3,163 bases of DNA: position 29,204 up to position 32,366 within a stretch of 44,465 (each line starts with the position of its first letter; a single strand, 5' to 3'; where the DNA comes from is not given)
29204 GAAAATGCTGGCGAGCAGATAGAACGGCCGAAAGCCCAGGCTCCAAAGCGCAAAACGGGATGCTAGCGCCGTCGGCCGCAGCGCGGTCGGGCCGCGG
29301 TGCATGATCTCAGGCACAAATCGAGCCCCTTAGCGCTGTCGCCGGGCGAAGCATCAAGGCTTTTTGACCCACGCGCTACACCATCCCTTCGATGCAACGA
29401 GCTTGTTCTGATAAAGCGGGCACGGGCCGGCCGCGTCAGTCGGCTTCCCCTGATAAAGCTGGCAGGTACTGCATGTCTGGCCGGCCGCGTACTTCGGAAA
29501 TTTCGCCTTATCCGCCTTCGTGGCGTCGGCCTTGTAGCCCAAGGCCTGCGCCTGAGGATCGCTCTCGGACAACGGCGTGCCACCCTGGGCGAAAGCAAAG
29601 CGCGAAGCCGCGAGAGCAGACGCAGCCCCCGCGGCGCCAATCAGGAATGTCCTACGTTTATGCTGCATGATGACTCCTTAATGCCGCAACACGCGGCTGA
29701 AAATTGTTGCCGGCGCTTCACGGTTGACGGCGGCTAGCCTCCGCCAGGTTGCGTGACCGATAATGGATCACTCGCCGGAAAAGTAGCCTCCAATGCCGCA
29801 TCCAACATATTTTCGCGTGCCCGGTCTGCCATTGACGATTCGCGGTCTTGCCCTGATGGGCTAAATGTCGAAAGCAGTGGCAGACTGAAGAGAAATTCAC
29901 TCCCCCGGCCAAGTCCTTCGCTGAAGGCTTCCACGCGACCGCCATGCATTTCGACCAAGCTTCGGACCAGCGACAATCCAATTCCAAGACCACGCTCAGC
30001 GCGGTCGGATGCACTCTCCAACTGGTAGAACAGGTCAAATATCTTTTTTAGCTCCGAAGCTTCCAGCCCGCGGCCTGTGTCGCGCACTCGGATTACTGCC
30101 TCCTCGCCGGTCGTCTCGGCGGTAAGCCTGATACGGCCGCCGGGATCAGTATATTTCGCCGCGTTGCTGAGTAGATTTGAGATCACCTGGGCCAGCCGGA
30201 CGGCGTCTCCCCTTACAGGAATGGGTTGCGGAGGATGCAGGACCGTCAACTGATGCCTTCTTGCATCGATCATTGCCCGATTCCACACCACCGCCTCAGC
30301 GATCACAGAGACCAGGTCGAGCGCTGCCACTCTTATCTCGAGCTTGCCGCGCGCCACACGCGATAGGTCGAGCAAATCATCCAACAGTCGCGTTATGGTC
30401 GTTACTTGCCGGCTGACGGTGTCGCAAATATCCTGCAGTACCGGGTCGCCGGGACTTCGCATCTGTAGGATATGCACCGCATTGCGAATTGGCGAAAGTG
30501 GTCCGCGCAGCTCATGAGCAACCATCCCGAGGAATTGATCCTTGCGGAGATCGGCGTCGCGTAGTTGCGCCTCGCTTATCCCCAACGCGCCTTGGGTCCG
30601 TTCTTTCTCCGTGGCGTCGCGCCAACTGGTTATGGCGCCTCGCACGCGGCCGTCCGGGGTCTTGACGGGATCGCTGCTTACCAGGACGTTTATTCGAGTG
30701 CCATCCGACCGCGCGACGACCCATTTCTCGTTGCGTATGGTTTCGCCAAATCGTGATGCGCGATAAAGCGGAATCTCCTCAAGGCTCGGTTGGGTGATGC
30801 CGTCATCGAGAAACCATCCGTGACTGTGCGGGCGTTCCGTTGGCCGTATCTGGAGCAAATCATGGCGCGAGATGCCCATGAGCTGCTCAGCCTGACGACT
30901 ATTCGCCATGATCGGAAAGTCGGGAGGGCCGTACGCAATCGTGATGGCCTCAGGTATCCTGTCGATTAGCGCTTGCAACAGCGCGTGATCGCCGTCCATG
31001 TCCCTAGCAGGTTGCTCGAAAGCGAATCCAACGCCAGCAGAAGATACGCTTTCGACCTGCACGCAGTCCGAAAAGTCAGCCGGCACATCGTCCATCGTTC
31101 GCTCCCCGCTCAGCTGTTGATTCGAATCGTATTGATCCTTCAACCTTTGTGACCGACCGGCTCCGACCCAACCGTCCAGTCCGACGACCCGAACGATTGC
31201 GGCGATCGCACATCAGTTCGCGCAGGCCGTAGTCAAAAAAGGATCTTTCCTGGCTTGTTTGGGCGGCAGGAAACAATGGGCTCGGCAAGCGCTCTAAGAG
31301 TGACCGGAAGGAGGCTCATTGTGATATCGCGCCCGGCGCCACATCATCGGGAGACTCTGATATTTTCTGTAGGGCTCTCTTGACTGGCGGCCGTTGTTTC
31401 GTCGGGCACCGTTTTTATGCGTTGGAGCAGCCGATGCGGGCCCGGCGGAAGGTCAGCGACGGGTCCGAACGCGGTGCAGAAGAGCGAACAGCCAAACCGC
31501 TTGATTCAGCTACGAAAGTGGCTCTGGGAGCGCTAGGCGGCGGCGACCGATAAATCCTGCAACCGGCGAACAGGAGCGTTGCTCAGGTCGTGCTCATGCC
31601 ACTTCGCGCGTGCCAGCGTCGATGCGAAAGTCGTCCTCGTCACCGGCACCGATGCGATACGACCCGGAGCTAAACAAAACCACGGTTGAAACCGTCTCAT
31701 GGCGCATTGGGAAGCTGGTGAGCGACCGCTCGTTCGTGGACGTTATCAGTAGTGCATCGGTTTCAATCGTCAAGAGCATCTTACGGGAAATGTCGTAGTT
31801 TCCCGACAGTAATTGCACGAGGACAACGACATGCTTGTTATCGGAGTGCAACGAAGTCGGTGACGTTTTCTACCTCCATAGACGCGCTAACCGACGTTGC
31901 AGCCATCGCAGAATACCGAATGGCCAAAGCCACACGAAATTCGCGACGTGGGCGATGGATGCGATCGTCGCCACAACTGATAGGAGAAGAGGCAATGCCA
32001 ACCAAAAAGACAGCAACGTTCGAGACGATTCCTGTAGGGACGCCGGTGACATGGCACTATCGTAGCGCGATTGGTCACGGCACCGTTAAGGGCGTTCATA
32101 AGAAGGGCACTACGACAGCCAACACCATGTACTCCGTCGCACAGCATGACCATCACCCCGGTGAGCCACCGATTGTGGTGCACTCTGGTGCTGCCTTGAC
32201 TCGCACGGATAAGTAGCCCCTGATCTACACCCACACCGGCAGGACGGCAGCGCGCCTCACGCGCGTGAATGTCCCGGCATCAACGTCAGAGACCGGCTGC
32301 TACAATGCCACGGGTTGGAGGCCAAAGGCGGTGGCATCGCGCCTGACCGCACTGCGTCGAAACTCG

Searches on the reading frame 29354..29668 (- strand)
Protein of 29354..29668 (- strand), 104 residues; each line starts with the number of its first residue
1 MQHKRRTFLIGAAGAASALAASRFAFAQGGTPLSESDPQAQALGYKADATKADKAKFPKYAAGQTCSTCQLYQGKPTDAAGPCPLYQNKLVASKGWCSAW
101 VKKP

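Call 12: find_encoding_contigs(protein=window:29354-29668:-, flank=10000, max_places=6)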
Protein window:29354-29668:- (104 aa): 23 contigs read that carry it; 6 places shown.
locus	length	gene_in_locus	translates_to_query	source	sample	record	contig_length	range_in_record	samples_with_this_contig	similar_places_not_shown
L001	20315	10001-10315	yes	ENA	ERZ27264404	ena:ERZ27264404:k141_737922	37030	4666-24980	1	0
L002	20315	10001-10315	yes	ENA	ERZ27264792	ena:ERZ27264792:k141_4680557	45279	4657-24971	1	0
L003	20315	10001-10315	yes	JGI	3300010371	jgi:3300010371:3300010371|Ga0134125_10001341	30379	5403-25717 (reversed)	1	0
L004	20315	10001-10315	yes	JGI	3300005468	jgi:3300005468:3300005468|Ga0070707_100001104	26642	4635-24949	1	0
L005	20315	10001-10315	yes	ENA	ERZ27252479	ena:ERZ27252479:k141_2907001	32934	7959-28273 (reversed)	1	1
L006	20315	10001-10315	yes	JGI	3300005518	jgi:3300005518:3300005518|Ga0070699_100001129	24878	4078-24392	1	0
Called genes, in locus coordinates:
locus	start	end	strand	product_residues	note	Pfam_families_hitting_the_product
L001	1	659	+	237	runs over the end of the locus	PF00005:ABC_tran, PF13304:AAA_21 (faint)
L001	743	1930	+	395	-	PF11339:DUF3141, PF00561:Abhydrolase_1, PF12697:Abhydrolase_6 (faint), PF06850:PHB_depo_C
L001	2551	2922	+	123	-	-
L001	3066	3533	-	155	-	PF02627:CMD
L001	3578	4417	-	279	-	PF02548:Pantoate_transf (faint), PF13714:PEP_mutase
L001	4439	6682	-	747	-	PF22085:NorB_cytochrome_c-like, PF00115:COX1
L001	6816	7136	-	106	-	-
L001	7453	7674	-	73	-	-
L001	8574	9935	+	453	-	PF00512:HisKA, PF02518:HATPase_c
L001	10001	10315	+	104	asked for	PF01355:HIPIP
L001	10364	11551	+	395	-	PF05940:NnrS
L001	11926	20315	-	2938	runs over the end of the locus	PF13632:Glyco_trans_2_3 (faint), PF10091:Glycoamylase, PF06165:GH94_b-supersand, PF17167:Glyco_hydro_94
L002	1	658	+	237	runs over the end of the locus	PF00005:ABC_tran, PF13304:AAA_21 (faint)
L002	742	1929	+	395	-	PF11339:DUF3141, PF00561:Abhydrolase_1, PF12697:Abhydrolase_6 (faint), PF06850:PHB_depo_C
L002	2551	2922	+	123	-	-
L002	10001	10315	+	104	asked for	PF01355:HIPIP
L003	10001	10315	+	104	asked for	PF01355:HIPIP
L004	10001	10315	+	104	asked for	PF01355:HIPIP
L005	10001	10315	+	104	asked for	PF01355:HIPIP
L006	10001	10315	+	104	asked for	PF01355:HIPIP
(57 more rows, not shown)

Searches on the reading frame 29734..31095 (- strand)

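Call 40: search_protein_families(library=pfam, max_evalue=0.01, proteins=[window:29734-31095:-])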
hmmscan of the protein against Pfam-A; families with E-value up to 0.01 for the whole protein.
window:29734-31095:- (453 aa): 4 families
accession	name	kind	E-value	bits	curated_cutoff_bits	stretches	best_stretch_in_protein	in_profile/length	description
PF02518.31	HATPase_c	-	9.1e-28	97.4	26.4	1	296-407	1-109/111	Histidine kinase-, DNA gyrase B-, and HSP90-like ATPase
PF00512.31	HisKA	-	7.9e-14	51.9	26.9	1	185-247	2-63/66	His Kinase A (phospho-acceptor) domain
PF13581.12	HATPase_c_2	-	0.00014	22.3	27.4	1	306-381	37-109/127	Histidine kinase-like ATPase domain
PF13426.13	PAS_9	-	0.00017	22.2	27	1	49-163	2-103/103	PAS domain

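Call 52: search_protein_families(library=ncbifam, max_evalue=1e-10, proteins=[window:29734-31095:-])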
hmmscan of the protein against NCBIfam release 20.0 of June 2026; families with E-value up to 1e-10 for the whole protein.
window:29734-31095:- (453 aa): 62 families (the best 25 are shown)
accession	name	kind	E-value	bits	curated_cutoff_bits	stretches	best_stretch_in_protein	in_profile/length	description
NF046044.1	PnpS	equivalog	3.8e-44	151.3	400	1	177-406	162-390/390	two-component system histidine kinase PnpS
NF047874.1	MASE3_PAS_HK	subfamily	7.3e-44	150.6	560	1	120-423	336-640/655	MASE3 domain-containing sensor histidine kinase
TIGR02966.1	phoR_proteo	equivalog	2.2e-42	145.2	334.2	1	183-404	112-332/333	phosphate regulon sensor histidine kinase PhoR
NF041880.1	EPS_EpsF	equivalog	3.6e-42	144.5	900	1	117-406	213-492/492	response regulator EpsF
NF033092.0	HK_WalK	equivalog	2.6e-41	141.9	725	1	131-407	332-594/594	cell wall metabolism sensor histidine kinase WalK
NF041735.1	hist_kin_RppB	equivalog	8.5e-40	136.9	400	1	185-406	216-438/438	two-component system sensor histidine kinase RppB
NF006800.0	PRK09303.1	equivalog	2.5e-39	135.3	342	1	177-409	143-379/383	histidine kinase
NF011874.0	PRK15347.1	equivalog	1.1e-38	132.9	852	1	164-413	378-620/921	two component system sensor kinase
NF012163.2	BaeS_SmeS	equivalog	6.5e-38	130.8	500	1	179-396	234-448/457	sensor histidine kinase efflux regulator BaeS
NF008302.0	PRK11091.1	equivalog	4.2e-37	127.8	838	1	115-410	221-508/779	aerobic respiration two-component sensor histidine kinase ArcB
NF008468.0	PRK11360.1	equivalog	9.3e-37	126.7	646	1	110-408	327-609/616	two-component system sensor histidine kinase AtoS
NF008099.0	PRK10841.1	equivalog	2.4e-36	124.9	920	1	181-418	466-701/949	two-component system sensor histidine kinase RcsC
TIGR02956.1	TMAO_torS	equivalog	5.7e-36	124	676.5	1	180-409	459-684/967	TMAO reductase system sensor histidine kinase/response regulator TorS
TIGR01386.1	cztS_silS_copS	subfamily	6.3e-36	124.3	292.55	1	177-393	233-446/457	heavy metal sensor histidine kinase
NF041947.1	LuxQ_Vibrio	equivalog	6.8e-36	123.5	1200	1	179-436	467-724/843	quorum-sensing autoinducer 2 sensor kinase/phosphatase LuxQ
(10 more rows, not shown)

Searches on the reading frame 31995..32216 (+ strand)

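Call 40: search_protein_families(library=pfam, max_evalue=0.01, proteins=[window:31995-32216:+])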
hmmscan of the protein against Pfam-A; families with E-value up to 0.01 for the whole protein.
window:31995-32216:+ (73 aa): 1 family
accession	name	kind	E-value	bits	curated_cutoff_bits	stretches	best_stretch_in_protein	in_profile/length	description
PF11160.13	Hva1_TUDOR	-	0.0029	18.1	24.1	1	15-55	1-40/59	Hypervirulence associated proteins TUDOR domain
